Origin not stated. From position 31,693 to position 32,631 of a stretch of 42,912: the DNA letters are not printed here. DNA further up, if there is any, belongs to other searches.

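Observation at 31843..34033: Type I CBASS (CdnE-like cyclase plus Cap15-like 2TM effector) translationally coupled to a LexA/S24 repressor, arranged like lambda cI-rexAB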

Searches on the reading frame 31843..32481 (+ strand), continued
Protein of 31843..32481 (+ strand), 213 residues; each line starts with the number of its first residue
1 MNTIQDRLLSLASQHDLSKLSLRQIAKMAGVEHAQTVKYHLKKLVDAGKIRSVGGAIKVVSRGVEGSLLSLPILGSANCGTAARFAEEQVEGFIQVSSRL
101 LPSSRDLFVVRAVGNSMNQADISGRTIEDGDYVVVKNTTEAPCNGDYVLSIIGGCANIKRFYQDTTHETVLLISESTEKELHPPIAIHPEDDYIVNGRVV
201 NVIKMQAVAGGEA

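Call 38: search_protein_families(library=pfam, alignment_id=A2, max_evalue=0.00001)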
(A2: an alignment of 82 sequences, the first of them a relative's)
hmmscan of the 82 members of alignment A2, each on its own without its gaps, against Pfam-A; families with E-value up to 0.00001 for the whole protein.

A. member 1, L008:1669-2217:+ (183 aa): 1 family
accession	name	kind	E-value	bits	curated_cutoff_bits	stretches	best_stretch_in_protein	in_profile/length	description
PF00753.33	Lactamase_B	-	2.3e-07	31.4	22.7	1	45-115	14-84/196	Metallo-beta-lactamase superfamily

B. families by the number of members that match (of 82 scanned): 53 families (the first 25 are shown)
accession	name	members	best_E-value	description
PF00145.23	DNA_methylase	8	1.4e-74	C-5 cytosine-specific DNA methylase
PF01555.25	N6_N4_Mtase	4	1.3e-57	DNA methylase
PF02452.23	PemK_toxin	4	9.5e-24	PemK-like, MazF-like toxin of type II toxin-antitoxin system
PF07669.17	Eco57I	4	3.5e-14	Eco57I restriction-modification methylase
PF01741.23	MscL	3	2.4e-49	Large-conductance mechanosensitive channel, MscL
PF18144.7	SMODS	3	8e-16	Second Messenger Oligonucleotide or Dinucleotide Synthetase domain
PF02384.22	N6_Mtase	2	1.5e-33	N-6 DNA Methylase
PF13304.12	AAA_21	2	4.3e-24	AAA domain, putative AbiEii toxin, Type IV TA system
PF13175.12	AAA_15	2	1.1e-22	AAA ATPase domain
PF07505.17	DUF5131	1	9e-83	Protein of unknown function (DUF5131)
PF05221.23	AdoHcyase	1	1.2e-61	S-adenosyl-L-homocysteine hydrolase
PF09520.16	RE_TdeIII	1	1.5e-55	Type II restriction endonuclease, TdeIII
PF00670.27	AdoHcyase_NAD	1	1.6e-51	S-adenosyl-L-homocysteine hydrolase, NAD binding domain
PF00122.25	E1-E2_ATPase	1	6.8e-47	E1-E2 ATPase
PF00294.29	PfkB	1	8.6e-42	pfkB family carbohydrate kinase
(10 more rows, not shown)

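Call 40: search_protein_families(library=pfam, proteins=[L021:4235-5188:+, L021:5169-6605:+, L062:1338-2294:+, L062:2298-3977:+, L080:5763-6638:+, L081:6683-8272:+, L091:6647-7999:+, L065:689-1885:+, L027:6702-7943:+, L017:1202-2479:+], max_evalue=0.001)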
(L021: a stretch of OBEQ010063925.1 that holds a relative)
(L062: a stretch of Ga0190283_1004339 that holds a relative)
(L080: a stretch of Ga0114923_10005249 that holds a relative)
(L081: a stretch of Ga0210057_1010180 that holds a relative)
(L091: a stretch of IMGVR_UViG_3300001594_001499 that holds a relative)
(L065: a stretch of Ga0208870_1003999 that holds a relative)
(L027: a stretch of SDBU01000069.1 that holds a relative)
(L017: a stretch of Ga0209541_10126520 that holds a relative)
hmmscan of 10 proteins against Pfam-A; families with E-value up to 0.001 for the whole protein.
L021:4235-5188:+ (318 aa): 1 family
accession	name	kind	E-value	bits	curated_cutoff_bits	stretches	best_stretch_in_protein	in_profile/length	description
PF01734.28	Patatin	-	2e-31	110.2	27.7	1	15-192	1-188/191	Patatin-like phospholipase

L021:5169-6605:+ (479 aa): 3 families
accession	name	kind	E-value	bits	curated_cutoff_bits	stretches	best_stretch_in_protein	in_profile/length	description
PF18134.7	AGS_C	-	5.1e-27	94.9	26.7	1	359-479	5-129/129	Adenylyl/Guanylyl and SMODS C-terminal sensor domain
PF18144.7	SMODS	-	8e-16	59.1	26.5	1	16-173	6-160/164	Second Messenger Oligonucleotide or Dinucleotide Synthetase domain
PF21654.3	DncV-like_NTFase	-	2e-10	41.9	24.9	1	60-137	4-87/90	Cyclic GMP-AMP synthase DncV-like, nucleotidyltransferase domain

L062:1338-2294:+ (319 aa): 2 families
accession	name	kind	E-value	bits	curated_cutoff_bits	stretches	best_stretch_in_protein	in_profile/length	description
PF18144.7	SMODS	-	3.9e-06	27.6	26.5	1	24-135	20-135/164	Second Messenger Oligonucleotide or Dinucleotide Synthetase domain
PF15466.11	DUF4635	-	2.9e-05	24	27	1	175-275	7-108/134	Domain of unknown function (DUF4635)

L062:2298-3977:+ (560 aa): 3 families
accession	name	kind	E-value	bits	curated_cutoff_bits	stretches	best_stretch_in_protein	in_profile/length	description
PF00899.27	ThiF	-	3.4e-14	53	28.1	1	325-450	14-126/238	ThiF family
PF01488.26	Shikimate_DH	-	9.3e-05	23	24.3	0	327-374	8-55/138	Shikimate / quinate 5-dehydrogenase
PF02558.23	ApbA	-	0.00088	19.4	22.2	0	334-363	1-30/150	Ketopantoate reductase PanE/ApbA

L080:5763-6638:+ (292 aa): 1 family
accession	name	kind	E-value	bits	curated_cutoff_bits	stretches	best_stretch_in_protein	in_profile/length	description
PF02086.21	MethyltransfD12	-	7.6e-36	124.6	22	1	11-243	1-253/253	D12 class N6 adenine-specific DNA methyltransferase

L081:6683-8272:+ (530 aa): 3 families
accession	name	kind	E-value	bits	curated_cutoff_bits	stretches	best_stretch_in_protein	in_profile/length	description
PF01555.25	N6_N4_Mtase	-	2.7e-12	47.5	26.7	1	35-167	101-216/221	DNA methylase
PF09445.16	Methyltransf_15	-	0.00032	20.8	22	0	135-181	3-49/165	RNA cap guanine-N2 methyltransferase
PF01170.24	UPF0020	-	0.00094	19.4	22.3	0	131-168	27-64/197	RMKL-like, methyltransferase domain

L091:6647-7999:+ (451 aa): 3 families
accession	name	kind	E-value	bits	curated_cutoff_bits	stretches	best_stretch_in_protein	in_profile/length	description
PF13304.12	AAA_21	-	4.3e-24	86.6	27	1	97-264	137-304/304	AAA domain, putative AbiEii toxin, Type IV TA system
PF13175.12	AAA_15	-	2e-21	77.5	32.1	2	55-263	147-374/374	AAA ATPase domain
PF02463.25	SMC_N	-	3.4e-05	23.8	40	1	4-261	3-200/220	RecF/RecN/SMC N terminal domain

L065:689-1885:+ (399 aa): 0 families

L027:6702-7943:+ (414 aa): 0 families

L017:1202-2479:+ (426 aa): 1 family
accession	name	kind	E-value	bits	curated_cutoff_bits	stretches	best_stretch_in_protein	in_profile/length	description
PF01555.25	N6_N4_Mtase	-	9.8e-23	81.7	26.7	2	288-397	2-118/221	DNA methylase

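Call 51: search_solved_structures(query=window:31843-32481:+, max_evalue=0.001, show_alignments=1)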
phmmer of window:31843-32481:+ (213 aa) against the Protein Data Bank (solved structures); distinct sequences matched with E-value up to 0.001: 16.
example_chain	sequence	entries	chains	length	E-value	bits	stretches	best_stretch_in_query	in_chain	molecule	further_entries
7b5g_A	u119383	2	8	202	3.9e-08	36.7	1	23-204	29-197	LexA repressor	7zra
7ocj_A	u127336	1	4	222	5.3e-08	36.3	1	23-204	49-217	LexA repressor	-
1jhh_A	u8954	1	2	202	1e-07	35.3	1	23-204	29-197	LEXA REPRESSOR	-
1jhf_A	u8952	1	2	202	1.9e-07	34.5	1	23-204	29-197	LEXA REPRESSOR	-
3jso_A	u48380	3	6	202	2.6e-07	34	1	23-204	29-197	LexA repressor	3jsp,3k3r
8trg_I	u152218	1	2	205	2.7e-07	33.9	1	23-204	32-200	LexA repressor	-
3k2z_A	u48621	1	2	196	9.9e-07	32.1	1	22-164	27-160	LexA repressor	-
8s7g_A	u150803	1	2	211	6.6e-06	29.4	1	23-204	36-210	LexA repressor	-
6a2r_A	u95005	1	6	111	3.1e-05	27.2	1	85-203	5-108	LexA repressor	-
6a2q_A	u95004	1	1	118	3.4e-05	27.1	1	85-203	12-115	LexA repressor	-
6a2s_A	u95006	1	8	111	8.1e-05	25.9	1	85-203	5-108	LexA repressor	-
6a2t_A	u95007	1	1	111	0.0002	24.6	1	85-203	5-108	LexA repressor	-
1i4v_A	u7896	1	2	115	0.00052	23.2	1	88-205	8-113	UMUD' PROTEIN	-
1umu_A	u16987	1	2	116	0.00053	23.2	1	88-205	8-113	UMUD'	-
8b0v_A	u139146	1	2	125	0.00059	23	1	71-204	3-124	LexA repressor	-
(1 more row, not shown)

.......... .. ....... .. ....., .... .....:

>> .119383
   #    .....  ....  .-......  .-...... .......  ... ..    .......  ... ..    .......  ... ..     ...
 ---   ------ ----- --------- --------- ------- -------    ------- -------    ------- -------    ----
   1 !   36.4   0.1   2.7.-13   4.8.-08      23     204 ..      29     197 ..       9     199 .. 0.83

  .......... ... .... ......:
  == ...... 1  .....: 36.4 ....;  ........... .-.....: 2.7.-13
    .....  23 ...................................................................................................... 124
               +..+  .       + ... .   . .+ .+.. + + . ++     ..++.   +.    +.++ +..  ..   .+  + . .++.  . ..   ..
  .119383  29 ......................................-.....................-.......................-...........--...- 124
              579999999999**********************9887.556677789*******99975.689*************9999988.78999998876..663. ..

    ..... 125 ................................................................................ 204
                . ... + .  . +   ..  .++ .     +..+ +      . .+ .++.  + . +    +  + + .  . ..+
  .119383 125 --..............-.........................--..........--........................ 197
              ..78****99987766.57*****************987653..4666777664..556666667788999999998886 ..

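Call 59: search_protein_families(library=phrogs, proteins=[window:31843-32481:+], max_evalue=0.001)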
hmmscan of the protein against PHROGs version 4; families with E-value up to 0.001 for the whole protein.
window:31843-32481:+ (213 aa): 3 families
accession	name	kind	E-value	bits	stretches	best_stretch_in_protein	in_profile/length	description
phrog_4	-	transcription regulation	3.9e-16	60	1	69-205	212-338/400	transcriptional repressor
phrog_811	-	DNA, RNA and nucleotide metabolism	4.6e-10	40.2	1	85-206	26-135/140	UmuD-like protein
phrog_6201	-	transcription regulation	3.1e-06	28.1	1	106-203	27-115/121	CI-like repressor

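Call 65: find_encoding_contigs(protein=P0124, flank=6000, max_places=3)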
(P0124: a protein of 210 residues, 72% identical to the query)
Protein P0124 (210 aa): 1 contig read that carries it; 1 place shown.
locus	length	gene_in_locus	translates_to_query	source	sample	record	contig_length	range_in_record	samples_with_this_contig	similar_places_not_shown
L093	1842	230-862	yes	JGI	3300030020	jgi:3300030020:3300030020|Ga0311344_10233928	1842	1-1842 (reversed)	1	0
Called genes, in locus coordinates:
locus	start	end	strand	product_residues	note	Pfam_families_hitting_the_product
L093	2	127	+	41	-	?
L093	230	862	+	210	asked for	PF00717:Peptidase_S24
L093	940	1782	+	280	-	PF18928:DUF5677 (faint)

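Call 66: find_encoding_contigs(protein=P0127, flank=6000, max_places=3)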
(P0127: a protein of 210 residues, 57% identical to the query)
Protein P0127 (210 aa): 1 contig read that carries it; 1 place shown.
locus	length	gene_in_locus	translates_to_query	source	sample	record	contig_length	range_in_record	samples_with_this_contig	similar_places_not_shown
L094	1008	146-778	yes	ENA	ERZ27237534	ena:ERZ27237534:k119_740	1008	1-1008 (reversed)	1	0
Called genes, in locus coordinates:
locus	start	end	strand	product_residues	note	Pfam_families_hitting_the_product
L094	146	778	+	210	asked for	PF00717:Peptidase_S24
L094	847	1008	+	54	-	?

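Call 75: predict_structure(alignment_id=A4)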
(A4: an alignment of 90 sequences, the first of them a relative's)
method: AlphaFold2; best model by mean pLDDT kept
length: 213 residues; sequences in the alignment: 90
mean_pLDDT: 86.2   pTM: 0.71
mean pLDDT of the five models: 86.2, 84.1, 83.5, 83.5, 82.6
residues with pLDDT >= 90: 129; 70-90: 58; 50-70: 15; < 50: 11
segments of 3 or more residues with pLDDT < 50: 81-83, 209-213
pLDDT, mean of each block of 10 residues (from residue 1): 89 92 96 95 85 81 67 76 51 85 89 94 95 90 96 91 97 94 94 94 77 36
secondary structure, 60 per line:
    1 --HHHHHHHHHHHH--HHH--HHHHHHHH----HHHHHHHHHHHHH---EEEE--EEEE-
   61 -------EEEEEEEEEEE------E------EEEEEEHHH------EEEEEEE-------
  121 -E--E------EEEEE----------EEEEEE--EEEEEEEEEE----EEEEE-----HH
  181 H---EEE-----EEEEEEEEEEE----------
elements in order: H3-14 H22-29 H34-46 E50-53 E56-59 E68-78 E92-97 E107-113 E132-136 E147-152 E155-164 E169-173 E185-187 E193-203

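Call 78: fold_search(model_id=the predicted structure, library=pdb)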
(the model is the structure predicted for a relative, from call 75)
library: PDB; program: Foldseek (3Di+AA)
matches with E <= 10: 1145; with E <= 0.001: 43
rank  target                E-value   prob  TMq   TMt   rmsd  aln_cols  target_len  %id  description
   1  3jso_A                4.0e-12  1.00  0.51  0.57   8.5       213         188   25  Classic Protein With a New Twist: crystal structure of a LexA repressor DNA complex (released 2010-08-18)
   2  3jso_B                4.9e-12  1.00  0.50  0.56   8.5       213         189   25  Classic Protein With a New Twist: crystal structure of a LexA repressor DNA complex (released 2010-08-18)
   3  3k2z_B                4.9e-12  1.00  0.52  0.56   8.6       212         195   25  Crystal structure of a LexA protein from Thermotoga maritima (released 2010-10-06)
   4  3jsp_A                9.5e-12  1.00  0.49  0.53   9.1       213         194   25  Classic Protein With a New Twist: crystal structure of a LexA repressor DNA complex (released 2010-08-18)
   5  3k2z_A                1.3e-11  1.00  0.53  0.58   8.4       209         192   25  Crystal structure of a LexA protein from Thermotoga maritima (released 2010-10-06)
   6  1jhf_A                1.6e-11  1.00  0.50  0.53   9.9       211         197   27  LEXA G85D MUTANT (released 2001-09-19)
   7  1jhh_A                1.7e-11  1.00  0.51  0.55  10.1       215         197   25  LEXA S119A MUTANT (released 2001-09-19)
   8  3jsp_B                1.8e-11  1.00  0.51  0.55   7.9       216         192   25  Classic Protein With a New Twist: crystal structure of a LexA repressor DNA complex (released 2010-08-18)
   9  8trg_I                1.9e-11  1.00  0.53  0.59   8.2       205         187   27  Structure of full-length LexA bound to a RecA filament (released 2023-11-15)
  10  1jhe_A                6.3e-09  1.00  0.52  0.87   2.3       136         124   29  LEXA L89P Q92W E152A K156A MUTANT (released 2001-09-19)
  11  1jhh_B                7.1e-09  1.00  0.48  0.83   3.0       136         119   28  LEXA S119A MUTANT (released 2001-09-19)
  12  7b5g_G                1.5e-08  1.00  0.49  0.77   3.5       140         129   28  Crystal structure of E.coli LexA in complex with nanobody NbSOS3(Nb14527) (released 2022-09-14)
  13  8s7g_A                1.9e-08  1.00  0.53  0.87   2.1       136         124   29  Cryo-EM structure of Pseudomonas aeruginosa Recombinase A (RecA) in complex with LexAS125A mutant (released 2025-01-15)
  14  3k3r_F                2.3e-08  1.00  0.44  0.53   9.4       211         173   23  Unrefined crystal structure of a LexA-DNA complex (released 2010-08-18)
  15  8gms_A                3.7e-08  1.00  0.52  0.87   2.3       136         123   29  Structure of LexA in complex with RecA filament (released 2022-12-21)
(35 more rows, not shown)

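Call 93: search_dna_similar(query=window:31843-32481:+, collection=phages, mode=protein, max_rows=10, max_evalue=0.001)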
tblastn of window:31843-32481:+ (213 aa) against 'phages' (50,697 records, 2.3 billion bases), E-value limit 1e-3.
Records with a match: 7; places in all: 7; records where one place covers at least 80% of the query: 4.
Best place of each record, by identity: <60% 7.
By first word of the organism name: Bacteriophage 4; Latilactobacillus 2; Lacticaseibacillus 1.
By host as written in the record: - 4; Lacticaseibacillus rhamnosus LMG 23551 1; Latilactobacillus curvatus TMW 1.706 1; Latilactobacillus curvatus TMW 1.591 1.
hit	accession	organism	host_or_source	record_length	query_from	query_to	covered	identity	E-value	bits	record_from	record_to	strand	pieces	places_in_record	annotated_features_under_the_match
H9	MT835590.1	Bacteriophage sp.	human fecal samples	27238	21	204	86%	30.7%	9e-11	66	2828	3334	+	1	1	record has no annotation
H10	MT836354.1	Bacteriophage sp.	human fecal samples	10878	36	207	81%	29.5%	7e-10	64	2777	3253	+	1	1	record has no annotation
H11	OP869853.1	Lacticaseibacillus phage R26.14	Lacticaseibacillus rhamnosus LMG 23551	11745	21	183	77%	28.6%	1e-4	48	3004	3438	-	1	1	hypothetical protein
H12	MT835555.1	Bacteriophage sp.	human fecal samples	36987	21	205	87%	24.3%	3e-4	47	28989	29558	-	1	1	record has no annotation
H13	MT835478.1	Bacteriophage sp.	human fecal samples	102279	5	164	75%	26.6%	3e-7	56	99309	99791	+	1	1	record has no annotation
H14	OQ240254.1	Latilactobacillus phage TMW 1.706 P2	Latilactobacillus curvatus TMW 1.706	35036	2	183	85%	23.2%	3e-4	47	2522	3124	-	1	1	CI-like repressor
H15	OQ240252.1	Latilactobacillus phage TMW 1.591 P1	Latilactobacillus curvatus TMW 1.591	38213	105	183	37%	32.1%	4e-4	46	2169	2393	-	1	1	putative CI-like repressor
